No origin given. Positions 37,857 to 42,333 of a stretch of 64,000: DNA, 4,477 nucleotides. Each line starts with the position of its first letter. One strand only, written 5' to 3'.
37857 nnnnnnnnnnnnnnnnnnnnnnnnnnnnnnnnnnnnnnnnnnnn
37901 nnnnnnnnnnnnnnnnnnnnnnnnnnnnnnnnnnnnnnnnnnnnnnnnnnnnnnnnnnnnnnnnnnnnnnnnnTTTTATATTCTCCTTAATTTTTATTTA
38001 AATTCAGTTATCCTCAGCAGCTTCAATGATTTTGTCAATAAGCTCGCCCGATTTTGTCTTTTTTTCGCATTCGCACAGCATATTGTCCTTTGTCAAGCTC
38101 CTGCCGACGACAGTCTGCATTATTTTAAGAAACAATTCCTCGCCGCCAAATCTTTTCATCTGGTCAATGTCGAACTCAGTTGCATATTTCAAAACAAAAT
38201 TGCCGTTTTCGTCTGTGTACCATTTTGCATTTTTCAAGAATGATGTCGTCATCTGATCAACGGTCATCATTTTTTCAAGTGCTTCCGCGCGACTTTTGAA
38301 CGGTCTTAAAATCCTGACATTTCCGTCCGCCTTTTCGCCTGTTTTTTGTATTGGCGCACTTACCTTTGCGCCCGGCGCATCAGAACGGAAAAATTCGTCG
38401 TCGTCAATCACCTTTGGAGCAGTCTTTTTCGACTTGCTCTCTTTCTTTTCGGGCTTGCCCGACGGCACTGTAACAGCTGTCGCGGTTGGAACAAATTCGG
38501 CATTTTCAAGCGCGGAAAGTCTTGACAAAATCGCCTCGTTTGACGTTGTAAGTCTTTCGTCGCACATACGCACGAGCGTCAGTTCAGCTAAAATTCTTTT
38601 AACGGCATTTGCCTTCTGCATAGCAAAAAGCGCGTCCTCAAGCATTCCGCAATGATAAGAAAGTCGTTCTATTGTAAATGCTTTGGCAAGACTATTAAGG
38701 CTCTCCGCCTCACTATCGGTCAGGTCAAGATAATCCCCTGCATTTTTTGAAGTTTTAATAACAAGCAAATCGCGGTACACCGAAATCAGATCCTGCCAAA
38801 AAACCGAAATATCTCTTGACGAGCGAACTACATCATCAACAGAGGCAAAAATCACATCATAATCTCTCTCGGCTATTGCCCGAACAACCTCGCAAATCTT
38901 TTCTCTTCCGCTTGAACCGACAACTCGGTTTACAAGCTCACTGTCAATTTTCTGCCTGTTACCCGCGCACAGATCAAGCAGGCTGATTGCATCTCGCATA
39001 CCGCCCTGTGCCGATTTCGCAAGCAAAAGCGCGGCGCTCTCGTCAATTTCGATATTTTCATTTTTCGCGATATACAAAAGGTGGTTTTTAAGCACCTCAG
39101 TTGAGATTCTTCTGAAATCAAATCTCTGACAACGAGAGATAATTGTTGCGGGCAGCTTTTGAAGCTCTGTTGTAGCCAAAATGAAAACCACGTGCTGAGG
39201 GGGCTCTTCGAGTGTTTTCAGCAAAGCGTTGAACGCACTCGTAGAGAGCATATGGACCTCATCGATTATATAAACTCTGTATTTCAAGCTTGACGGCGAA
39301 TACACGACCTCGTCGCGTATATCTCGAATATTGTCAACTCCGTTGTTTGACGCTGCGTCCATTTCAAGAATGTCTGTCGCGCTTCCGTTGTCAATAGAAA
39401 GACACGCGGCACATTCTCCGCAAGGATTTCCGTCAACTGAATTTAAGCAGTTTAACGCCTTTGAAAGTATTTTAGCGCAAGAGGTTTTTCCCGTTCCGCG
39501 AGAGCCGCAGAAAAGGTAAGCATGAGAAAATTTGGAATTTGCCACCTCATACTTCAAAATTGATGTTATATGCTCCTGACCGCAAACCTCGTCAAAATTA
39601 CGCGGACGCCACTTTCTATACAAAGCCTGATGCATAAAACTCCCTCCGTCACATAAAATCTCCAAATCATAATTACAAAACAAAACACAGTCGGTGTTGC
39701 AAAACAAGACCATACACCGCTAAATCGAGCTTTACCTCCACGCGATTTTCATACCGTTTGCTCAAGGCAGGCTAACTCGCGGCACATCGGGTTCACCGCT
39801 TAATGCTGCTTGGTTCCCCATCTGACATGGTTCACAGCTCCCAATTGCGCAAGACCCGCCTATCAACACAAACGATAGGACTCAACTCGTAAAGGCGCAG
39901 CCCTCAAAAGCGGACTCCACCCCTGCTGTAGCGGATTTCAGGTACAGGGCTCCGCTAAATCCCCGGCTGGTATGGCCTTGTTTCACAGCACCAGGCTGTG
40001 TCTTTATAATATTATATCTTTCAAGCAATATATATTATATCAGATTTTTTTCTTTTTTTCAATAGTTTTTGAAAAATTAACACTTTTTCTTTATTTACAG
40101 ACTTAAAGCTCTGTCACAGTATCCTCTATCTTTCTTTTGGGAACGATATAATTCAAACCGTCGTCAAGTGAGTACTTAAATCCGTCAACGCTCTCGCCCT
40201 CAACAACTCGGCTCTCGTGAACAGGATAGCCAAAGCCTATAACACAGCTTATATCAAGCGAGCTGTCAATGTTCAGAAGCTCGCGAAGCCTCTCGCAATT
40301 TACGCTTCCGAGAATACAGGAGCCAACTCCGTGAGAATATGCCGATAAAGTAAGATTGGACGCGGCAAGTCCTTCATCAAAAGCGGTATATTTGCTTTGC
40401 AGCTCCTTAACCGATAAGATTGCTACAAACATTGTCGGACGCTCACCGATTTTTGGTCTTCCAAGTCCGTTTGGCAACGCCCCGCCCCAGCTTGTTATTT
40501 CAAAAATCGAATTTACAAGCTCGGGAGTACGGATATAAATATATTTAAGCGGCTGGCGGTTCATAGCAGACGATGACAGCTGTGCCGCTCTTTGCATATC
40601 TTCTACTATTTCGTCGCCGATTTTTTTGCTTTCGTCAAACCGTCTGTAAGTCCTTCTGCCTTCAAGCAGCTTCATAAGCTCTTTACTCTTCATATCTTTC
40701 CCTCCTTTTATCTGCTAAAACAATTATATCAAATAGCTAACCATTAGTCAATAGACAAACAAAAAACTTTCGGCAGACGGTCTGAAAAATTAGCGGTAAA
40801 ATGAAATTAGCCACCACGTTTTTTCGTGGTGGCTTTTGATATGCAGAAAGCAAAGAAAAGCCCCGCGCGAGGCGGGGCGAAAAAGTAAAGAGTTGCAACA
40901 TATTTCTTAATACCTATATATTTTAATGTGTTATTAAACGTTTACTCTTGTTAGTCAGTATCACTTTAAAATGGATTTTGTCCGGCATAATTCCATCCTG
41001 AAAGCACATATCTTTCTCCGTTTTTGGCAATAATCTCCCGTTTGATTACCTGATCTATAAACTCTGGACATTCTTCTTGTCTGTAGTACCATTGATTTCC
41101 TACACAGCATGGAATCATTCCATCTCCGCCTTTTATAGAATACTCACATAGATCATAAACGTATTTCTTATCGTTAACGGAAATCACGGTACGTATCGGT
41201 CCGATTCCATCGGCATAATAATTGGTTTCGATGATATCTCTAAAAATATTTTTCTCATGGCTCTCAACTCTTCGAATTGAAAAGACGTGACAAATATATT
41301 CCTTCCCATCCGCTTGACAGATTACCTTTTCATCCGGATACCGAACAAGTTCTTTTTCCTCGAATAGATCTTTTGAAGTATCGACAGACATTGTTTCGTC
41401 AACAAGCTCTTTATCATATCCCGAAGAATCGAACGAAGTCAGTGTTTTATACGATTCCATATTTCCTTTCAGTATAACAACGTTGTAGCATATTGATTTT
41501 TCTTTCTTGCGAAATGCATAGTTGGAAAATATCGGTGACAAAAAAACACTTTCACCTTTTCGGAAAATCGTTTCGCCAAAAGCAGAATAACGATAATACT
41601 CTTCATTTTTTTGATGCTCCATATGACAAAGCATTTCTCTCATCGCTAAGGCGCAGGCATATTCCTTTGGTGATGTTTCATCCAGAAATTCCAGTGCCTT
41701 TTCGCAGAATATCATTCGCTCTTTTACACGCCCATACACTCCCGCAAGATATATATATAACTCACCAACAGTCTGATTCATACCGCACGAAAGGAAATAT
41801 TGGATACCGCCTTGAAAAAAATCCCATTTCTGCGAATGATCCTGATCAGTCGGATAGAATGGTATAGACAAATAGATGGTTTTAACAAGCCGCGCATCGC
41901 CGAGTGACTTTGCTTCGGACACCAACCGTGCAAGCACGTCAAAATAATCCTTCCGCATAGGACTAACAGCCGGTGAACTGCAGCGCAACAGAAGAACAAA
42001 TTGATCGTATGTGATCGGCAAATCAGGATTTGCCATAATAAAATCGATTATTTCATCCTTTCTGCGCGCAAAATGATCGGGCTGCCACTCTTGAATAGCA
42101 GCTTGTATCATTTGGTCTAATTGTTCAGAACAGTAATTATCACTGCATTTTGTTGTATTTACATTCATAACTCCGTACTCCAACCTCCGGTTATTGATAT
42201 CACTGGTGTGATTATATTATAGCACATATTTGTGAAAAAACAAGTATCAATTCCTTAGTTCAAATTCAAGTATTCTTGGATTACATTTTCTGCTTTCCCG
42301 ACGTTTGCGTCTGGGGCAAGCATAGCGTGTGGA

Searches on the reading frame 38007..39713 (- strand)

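Call 79: search_protein_families(library=pfam, proteins=[window:38007-39713:-], max_evalue=0.00001)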
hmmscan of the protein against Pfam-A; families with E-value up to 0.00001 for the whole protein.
window:38007-39713:- (569 aa): 4 families
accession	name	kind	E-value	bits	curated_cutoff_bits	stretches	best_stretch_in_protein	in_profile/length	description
PF13177.12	DNA_pol3_delta2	-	3.2e-45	154.4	27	1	45-203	1-160/161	DNA polymerase III, delta subunit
PF12169.13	DNA_pol3_gamma3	-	1.3e-13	51.4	24.4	1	258-394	3-139/143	DNA polymerase III subunits gamma and tau domain III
PF00004.35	AAA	-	1.2e-12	48.8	21.2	1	67-199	2-124/131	ATPase family associated with various cellular activities (AAA)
PF22608.2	DNAX_ATPase_lid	-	8.5e-12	45.1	27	1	209-247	3-41/49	DNA polymerase III clamp loader subunit, ATPase lid domain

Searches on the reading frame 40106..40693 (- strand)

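Call 79: search_protein_families(library=pfam, proteins=[window:40106-40693:-], max_evalue=0.00001)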
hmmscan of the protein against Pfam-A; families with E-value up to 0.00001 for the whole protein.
window:40106-40693:- (196 aa): 1 family
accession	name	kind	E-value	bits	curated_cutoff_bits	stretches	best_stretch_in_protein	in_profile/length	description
PF00881.29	Nitroreductase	-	1.1e-19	71.7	23.5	1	11-156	2-167/167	Nitroreductase family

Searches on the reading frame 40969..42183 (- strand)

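Call 79: search_protein_families(library=pfam, proteins=[window:40969-42183:-], max_evalue=0.00001)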
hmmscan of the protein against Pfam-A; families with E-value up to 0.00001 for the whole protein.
window:40969-42183:- (405 aa): 0 families

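Call 80: search_protein_families(library=pfam, proteins=[window:40969-42183:-], max_evalue=0.01)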
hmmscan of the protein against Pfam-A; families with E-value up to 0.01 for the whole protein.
window:40969-42183:- (405 aa): 1 family
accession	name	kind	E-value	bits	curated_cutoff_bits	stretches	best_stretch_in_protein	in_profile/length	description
PF13768.12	VWA_3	-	0.0089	16.5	27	0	7-72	46-109/155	von Willebrand factor type A domain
